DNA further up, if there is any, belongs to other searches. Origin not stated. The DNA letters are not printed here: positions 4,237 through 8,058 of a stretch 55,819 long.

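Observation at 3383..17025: Self-contained 11-gene acyl-lipid factory: private FAS II set, atypical ACP, PPTase, giant carboxylase and two different acyltransferases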

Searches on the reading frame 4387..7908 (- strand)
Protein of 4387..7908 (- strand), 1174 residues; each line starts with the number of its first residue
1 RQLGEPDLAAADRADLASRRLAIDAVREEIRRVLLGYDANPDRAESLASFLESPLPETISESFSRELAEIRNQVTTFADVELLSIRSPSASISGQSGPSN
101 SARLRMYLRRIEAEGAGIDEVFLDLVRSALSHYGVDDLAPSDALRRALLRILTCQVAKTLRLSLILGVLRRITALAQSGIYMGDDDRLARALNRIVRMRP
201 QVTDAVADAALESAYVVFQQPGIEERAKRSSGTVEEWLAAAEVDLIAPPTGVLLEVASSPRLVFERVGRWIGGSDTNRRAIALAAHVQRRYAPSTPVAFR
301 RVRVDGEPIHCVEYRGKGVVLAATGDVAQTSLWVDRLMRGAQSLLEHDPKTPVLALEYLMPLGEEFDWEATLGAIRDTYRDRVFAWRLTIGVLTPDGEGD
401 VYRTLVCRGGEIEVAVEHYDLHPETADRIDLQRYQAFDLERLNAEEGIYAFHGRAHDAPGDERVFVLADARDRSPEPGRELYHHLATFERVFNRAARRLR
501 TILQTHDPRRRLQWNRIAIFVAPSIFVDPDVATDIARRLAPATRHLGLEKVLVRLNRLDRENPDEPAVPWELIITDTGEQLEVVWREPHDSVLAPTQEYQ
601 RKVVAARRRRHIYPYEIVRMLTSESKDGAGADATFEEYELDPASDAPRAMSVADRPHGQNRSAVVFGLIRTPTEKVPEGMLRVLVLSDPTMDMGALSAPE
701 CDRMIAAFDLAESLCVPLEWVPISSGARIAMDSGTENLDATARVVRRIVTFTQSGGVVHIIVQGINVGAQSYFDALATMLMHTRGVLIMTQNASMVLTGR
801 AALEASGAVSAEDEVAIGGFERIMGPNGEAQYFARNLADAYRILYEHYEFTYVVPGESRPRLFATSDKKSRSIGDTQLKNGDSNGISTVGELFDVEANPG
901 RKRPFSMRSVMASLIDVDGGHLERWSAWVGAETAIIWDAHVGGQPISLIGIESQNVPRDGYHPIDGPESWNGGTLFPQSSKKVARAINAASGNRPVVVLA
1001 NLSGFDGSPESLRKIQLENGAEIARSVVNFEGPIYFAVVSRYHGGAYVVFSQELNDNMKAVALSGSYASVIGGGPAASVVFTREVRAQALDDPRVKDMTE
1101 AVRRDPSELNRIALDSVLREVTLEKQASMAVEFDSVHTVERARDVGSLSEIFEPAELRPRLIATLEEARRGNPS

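Call 18: search_solved_structures(query=window:4387-7908:-, max_evalue=0.001)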
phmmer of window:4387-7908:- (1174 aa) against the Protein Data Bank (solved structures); distinct sequences matched with E-value up to 0.001: 26.
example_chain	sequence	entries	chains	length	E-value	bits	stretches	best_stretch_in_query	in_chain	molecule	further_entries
5i6g_A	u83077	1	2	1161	2.4e-15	58.8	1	921-1056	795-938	Acetyl-CoA carboxylase-like protein,Acetyl-CoA carboxylase-like protein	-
5i6f_A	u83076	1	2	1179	2.5e-15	58.7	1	921-1056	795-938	Acetyl-CoA carboxylase-like protein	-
5i6h_A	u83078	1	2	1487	6.1e-15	57.4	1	921-1056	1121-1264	Acetyl-CoA carboxylase-like protein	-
5i6i_A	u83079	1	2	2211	2.8e-14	55.2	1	921-1056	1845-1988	Acetyl-CoA carboxylase-like protein,Acetyl-CoA carboxylase-like protein,Acetyl-CoA carboxy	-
9cv6_A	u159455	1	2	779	5.4e-14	54.3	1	925-1056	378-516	Acetyl-CoA carboxylase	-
3tv5_A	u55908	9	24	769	1.3e-13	53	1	918-1090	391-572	Acetyl-CoA carboxylase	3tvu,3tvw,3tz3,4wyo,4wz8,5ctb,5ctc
1uyr_A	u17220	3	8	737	1.8e-12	49.2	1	919-1089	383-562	ACETYL-COA CARBOXYLASE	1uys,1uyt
1w2x_A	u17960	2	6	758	2e-12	49.1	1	919-1089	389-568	ACETYL-COA CARBOXYLASE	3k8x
3pgq_A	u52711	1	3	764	2e-12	49.1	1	919-1089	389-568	Acetyl-CoA carboxylase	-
3h0j_A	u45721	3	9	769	2.1e-12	49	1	919-1089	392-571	Acetyl-CoA carboxylase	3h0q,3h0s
1uyv_A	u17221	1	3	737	2.4e-12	48.8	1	919-1089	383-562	ACETYL-COA CARBOXYLASE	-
1od2_A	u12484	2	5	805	2.4e-12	48.8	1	919-1089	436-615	ACETYL-COENZYME A CARBOXYLASE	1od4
5csk_A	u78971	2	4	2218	2.7e-11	45.3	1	919-1089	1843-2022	Acetyl-CoA carboxylase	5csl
3ff6_A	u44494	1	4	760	4.4e-11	44.6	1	919-1157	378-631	Acetyl-CoA carboxylase 2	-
3tdc_A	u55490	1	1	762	4.5e-11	44.6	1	919-1157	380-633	Acetyl-CoA carboxylase 2 variant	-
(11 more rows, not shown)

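Call 23: find_related_loci(query=A1, collection=genome_contigs, flank=10000)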
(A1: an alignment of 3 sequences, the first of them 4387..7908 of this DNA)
Query A1 (1174 aa) in genome_contigs; peptide patterns used: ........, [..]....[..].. (x = any residue, [..] = any of these).
206 stretches matched a pattern; 53 encode a relative of the query (tblastn E <= 1e-3); 53 distinct loci.
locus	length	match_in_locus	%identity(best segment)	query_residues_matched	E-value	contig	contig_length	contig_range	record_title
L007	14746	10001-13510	85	3-1172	0e+0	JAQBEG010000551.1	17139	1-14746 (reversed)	MAG: Deltaproteobacteria bacterium isolate MAG_424_bin-21 424_bin-21_ctg-551, whole genome shotgun sequence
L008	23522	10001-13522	79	1-1171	0e+0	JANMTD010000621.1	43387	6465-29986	MAG: Deltaproteobacteria bacterium isolate SOY_29_metabat_276 SOY_29_k141_1306189, whole genome shotgun sequence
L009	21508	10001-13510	80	1-1170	0e+0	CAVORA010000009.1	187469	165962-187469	MAG: uncultured delta proteobacterium isolate MFD09964.bin.2.4 genome assembly, contig: contig_35588, whole genome shotg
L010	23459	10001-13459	79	19-1171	0e+0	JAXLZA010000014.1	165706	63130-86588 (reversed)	MAG: Myxococcota bacterium isolate STL-MYXA1 C2.238.fa-14, whole genome shotgun sequence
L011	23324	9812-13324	79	1-1171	0e+0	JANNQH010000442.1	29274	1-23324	MAG: Deltaproteobacteria bacterium isolate SOY_31_metabat_477 SOY_31_k141_722465, whole genome shotgun sequence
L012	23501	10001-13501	78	3-1169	0e+0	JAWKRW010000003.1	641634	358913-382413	MAG: Myxococcota bacterium isolate BC1.76 BC1.76.fa-3, whole genome shotgun sequence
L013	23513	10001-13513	79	1-1171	0e+0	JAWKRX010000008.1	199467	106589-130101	MAG: Myxococcota bacterium isolate BC2.74 BC2.74.fa-8, whole genome shotgun sequence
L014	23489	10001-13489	76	1-1168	0e+0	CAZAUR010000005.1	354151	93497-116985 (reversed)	MAG TPA_asm: uncultured Spirochaetaceae bacterium isolate binchicken_co46_630 genome assembly, contig: NODE_17_length_35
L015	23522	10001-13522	63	3-1165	0e+0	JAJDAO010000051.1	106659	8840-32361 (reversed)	MAG: Deltaproteobacteria bacterium isolate OFTM73 OFTM73_50, whole genome shotgun sequence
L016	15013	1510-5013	63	3-1160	0e+0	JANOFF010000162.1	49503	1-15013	MAG: bacterium isolate SOY_65_concoct_162_sub SOY_65_k141_3045456, whole genome shotgun sequence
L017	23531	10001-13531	62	3-1170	0e+0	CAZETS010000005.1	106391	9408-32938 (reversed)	MAG TPA_asm: uncultured Spirochaetaceae bacterium isolate SRP077602_co10_279 genome assembly, contig: NODE_346_length_10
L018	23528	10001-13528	60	2-1168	0e+0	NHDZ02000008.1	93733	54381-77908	MAG: Proteobacteria bacterium TMED72 NHDZ01000149.1, whole genome shotgun sequence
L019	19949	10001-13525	60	2-1168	0e+0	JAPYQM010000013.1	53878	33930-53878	MAG: Myxococcota bacterium isolate PW2.metabat2.22_sub PW2_758_length_53878_cov_16.800197, whole genome shotgun sequence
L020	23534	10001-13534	61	3-1168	0e+0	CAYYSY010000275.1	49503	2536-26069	MAG TPA_asm: uncultured Spirochaetaceae bacterium isolate binchicken_co231_154 genome assembly, contig: k141_4103349, wh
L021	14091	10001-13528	62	3-1165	0e+0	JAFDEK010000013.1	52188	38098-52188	MAG: Deltaproteobacteria bacterium isolate Meg19_46_Bin_145 Meg19_46_Bin_145_scaffold_204, whole genome shotgun sequence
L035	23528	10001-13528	53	3-1170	0e+0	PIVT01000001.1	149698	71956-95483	MAG: Proteobacteria bacterium isolate Glo_12 GloG15_CONTIG35, whole genome shotgun sequence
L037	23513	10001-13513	57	3-1165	0e+0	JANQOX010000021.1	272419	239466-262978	MAG: Myxococcota bacterium isolate IP29b_bin.147 k99_2107914, whole genome shotgun sequence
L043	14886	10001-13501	59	3-1167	0e+0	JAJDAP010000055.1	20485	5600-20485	MAG: Deltaproteobacteria bacterium isolate OFTM159 OFTM159_54, whole genome shotgun sequence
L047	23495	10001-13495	52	3-1168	0e+0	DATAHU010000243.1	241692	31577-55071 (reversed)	MAG TPA_asm: Polyangiaceae bacterium isolate SMAG_U6865 k141_2100266, whole genome shotgun sequence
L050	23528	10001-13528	54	2-1168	0e+0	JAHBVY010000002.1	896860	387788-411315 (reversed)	MAG: Polyangiaceae bacterium isolate ACE_MYX1 MYX1_2, whole genome shotgun sequence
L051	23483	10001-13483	53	4-1169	0e+0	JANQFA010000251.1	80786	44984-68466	MAG: Myxococcota bacterium isolate PL23a_bin.57 k99_5480658, whole genome shotgun sequence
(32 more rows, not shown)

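Call 29: search_protein_families(library=pfam, proteins=[L050:3570-5372:+, L050:6119-7063:-, L050:13562-14161:-, L050:14185-16371:-, L050:16434-17735:+, L047:5698-6399:-, L047:7113-7841:+, L047:13630-14628:+, L047:15146-16243:-, L047:16275-17999:+], max_evalue=0.001)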
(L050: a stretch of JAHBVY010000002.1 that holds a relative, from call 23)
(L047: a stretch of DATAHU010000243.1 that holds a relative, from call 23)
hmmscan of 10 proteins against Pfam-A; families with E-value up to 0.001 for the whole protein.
L050:3570-5372:+ (600 aa): 2 families
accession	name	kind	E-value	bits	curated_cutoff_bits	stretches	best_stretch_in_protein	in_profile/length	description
PF00795.27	CN_hydrolase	-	7.1e-15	55.5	23.2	1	310-540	1-211/256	Carbon-nitrogen hydrolase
PF20154.4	LNT_N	-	7.9e-11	42.8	27.1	1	56-216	1-155/159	Apolipoprotein N-acyltransferase N-terminal domain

L050:6119-7063:- (314 aa): 1 family
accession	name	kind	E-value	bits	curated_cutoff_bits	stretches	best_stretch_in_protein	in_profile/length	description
PF02130.23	YbeY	-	1.1e-36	126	25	1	142-255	24-127/129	Endoribonuclease YbeY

L050:13562-14161:- (199 aa): 3 families
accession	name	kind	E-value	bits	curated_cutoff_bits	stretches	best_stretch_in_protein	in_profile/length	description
PF01243.27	PNPOx_N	-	1.8e-16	61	28.1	1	33-137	13-109/120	Pyridoxamine 5'-phosphate oxidase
PF10590.14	PNP_phzG_C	-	9.7e-13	48.3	27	1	159-199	1-42/42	Pyridoxine 5'-phosphate oxidase C-terminal dimerisation region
PF12766.13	Pyridox_oxase_2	-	0.00031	21.7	26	1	33-100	22-97/100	Pyridoxamine 5'-phosphate oxidase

L050:14185-16371:- (728 aa): 1 family
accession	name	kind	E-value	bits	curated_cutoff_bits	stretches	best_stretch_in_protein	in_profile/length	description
PF12146.15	Hydrolase_4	-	0.00019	21.3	27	1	501-545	72-117/239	Serine aminopeptidase, S33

L050:16434-17735:+ (433 aa): 0 families

L047:5698-6399:- (233 aa): 1 family
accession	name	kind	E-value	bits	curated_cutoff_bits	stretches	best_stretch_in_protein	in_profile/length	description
PF03588.20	Leu_Phe_trans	-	6.6e-65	218.2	22.7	1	37-204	2-170/171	Leucyl/phenylalanyl-tRNA protein transferase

L047:7113-7841:+ (242 aa): 3 families
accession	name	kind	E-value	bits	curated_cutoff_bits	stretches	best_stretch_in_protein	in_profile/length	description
PF00072.30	Response_reg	-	2.1e-26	92.7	30.2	1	11-121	1-109/111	Response regulator receiver domain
PF00486.34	Trans_reg_C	-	2.5e-23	82.4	26.2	1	159-230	3-77/77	Transcriptional regulatory protein, C terminal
PF08279.18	HTH_11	-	0.00015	22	25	1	196-229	26-55/55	HTH domain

L047:13630-14628:+ (332 aa): 3 families
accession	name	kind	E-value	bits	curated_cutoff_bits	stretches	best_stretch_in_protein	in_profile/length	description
PF12833.13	HTH_18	-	8.1e-26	90.6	33.6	2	251-329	1-79/80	Helix-turn-helix domain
PF00165.29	HTH_AraC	-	3.6e-19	68.9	26.6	2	241-272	4-35/42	Bacterial regulatory helix-turn-helix proteins, AraC family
PF13560.12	HTH_31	-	9.8e-05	23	27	0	293-330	13-50/64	Helix-turn-helix domain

L047:15146-16243:- (365 aa): 4 families
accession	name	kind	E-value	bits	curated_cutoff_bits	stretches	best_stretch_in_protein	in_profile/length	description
PF13185.12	GAF_2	-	1.9e-18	67.4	28.6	1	277-363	28-108/136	GAF domain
PF01590.32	GAF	-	1.3e-12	48.9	22.4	1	88-167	36-118/133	GAF domain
PF14215.12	bHLH-MYC_N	-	4e-08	34.2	30.2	0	88-148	90-157/181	bHLH-MYC and R2R3-MYB transcription factors N-terminal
PF22922.2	GAF_NLP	-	0.00016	21.7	24.1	0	294-351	70-130/175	NLP protein GAF domain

L047:16275-17999:+ (574 aa): 2 families
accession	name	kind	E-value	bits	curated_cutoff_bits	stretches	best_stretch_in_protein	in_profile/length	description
PF00012.26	HSP70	-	2.6e-33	115.6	20.6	1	137-426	99-372/599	Hsp70 protein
PF06723.19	MreB_Mbl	-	0.00033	20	27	0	147-428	71-321/327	MreB/Mbl protein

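Call 31: search_protein_families(library=pfam, proteins=[L051:4407-6893:+, L051:6942-7952:+, L051:13540-17706:+, L051:17710-18468:+, L051:18493-19908:+, L051:19845-23390:-, L037:13620-14462:+, L037:14459-16813:-, L043:13572-14417:+, L035:13531-14739:-], max_evalue=0.001)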
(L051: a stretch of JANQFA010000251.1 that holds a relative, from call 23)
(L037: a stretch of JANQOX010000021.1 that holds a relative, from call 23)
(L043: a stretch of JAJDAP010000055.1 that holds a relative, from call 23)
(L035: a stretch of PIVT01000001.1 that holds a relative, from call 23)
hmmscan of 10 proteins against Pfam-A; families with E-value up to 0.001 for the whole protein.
L051:4407-6893:+ (828 aa): 2 families
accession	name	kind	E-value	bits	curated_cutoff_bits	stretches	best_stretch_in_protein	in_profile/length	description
PF00561.26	Abhydrolase_1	-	1.4e-23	84.2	25.8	1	263-406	2-102/245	alpha/beta hydrolase fold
PF08386.16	Abhydrolase_4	-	4.3e-13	49.7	21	1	570-653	14-98/103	TAP-like protein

L051:6942-7952:+ (336 aa): 3 families
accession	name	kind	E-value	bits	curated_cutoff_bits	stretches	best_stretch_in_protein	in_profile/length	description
PF08541.16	ACP_syn_III_C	-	2.1e-18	66.7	26.6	1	259-333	13-89/90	3-Oxoacyl-[acyl-carrier-protein (ACP)] synthase III C terminal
PF08545.16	ACP_syn_III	-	7.4e-16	58.2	24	1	132-206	1-75/80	3-Oxoacyl-[acyl-carrier-protein (ACP)] synthase III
PF00108.29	Thiolase_N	-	0.00041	20.2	26.4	1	77-145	22-92/260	Thiolase, N-terminal domain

L051:13540-17706:+ (1388 aa): 0 families

L051:17710-18468:+ (252 aa): 0 families

L051:18493-19908:+ (471 aa): 0 families

L051:19845-23390:- (1181 aa): 1 family
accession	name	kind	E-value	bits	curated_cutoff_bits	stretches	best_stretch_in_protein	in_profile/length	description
PF00067.27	p450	-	1.8e-64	218.6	22.8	1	776-1163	29-446/462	Cytochrome P450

L037:13620-14462:+ (280 aa): 1 family
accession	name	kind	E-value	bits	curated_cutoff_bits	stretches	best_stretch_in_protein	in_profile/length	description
PF00557.29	Peptidase_M24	-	2.9e-50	171.4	23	1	29-264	2-208/208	Metallopeptidase family M24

L037:14459-16813:- (784 aa): 1 family
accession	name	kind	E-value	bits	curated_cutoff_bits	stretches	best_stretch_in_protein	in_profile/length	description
PF00202.27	Aminotran_3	-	2e-108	363.1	30.5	1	406-774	8-399/403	Aminotransferase class-III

L043:13572-14417:+ (281 aa): 1 family
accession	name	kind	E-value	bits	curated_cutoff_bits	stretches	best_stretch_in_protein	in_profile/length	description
PF00557.29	Peptidase_M24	-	9.6e-52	176.2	23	1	30-264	2-208/208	Metallopeptidase family M24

L035:13531-14739:- (402 aa): 1 family
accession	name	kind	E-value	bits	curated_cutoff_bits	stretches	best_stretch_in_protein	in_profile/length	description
PF00202.27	Aminotran_3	-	1.4e-106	357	30.5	1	23-392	7-399/403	Aminotransferase class-III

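Call 68: search_protein_representatives(protein=window:4387-7908:-)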
Query: 1174 residues. Proteins with E-value up to 0.001 (for the whole library): 1956; up to 1e-10: 1209; up to 1e-30: 617. The best 150 are listed.
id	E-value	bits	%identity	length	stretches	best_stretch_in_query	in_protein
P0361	0.0e+00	1238.9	54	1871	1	5-1173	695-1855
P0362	0.0e+00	1220.3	54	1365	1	1-1163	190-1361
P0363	0.0e+00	1043.8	50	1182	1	15-1163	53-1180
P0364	3.3e-287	972.3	62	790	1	399-1169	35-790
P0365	7.4e-286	967.8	54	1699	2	417-1167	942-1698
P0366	2.8e-281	952.6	47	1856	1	21-1170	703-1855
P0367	2.3e-261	886.7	51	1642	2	432-1170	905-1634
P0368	2.3e-260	883.4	54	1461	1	5-874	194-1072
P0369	4.0e-258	876.0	59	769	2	428-1028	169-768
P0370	5.3e-256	868.9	46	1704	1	21-1088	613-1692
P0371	5.4e-256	868.9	45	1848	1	24-1166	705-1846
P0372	1.4e-249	847.7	44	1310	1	7-1166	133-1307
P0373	2.2e-249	847.0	42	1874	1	26-1167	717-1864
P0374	3.9e-248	842.9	43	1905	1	23-1168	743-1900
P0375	8.8e-247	838.4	44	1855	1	28-1167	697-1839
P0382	4.0e-230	783.3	40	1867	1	24-1170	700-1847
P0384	3.8e-229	780.0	46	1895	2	419-1165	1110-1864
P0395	3.7e-220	750.3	46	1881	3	419-1167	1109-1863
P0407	1.3e-212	725.3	39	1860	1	29-1168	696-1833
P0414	8.7e-210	715.9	42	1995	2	416-1170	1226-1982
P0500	1.0e-139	483.8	37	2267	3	424-894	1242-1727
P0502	7.3e-132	457.9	37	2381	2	477-1169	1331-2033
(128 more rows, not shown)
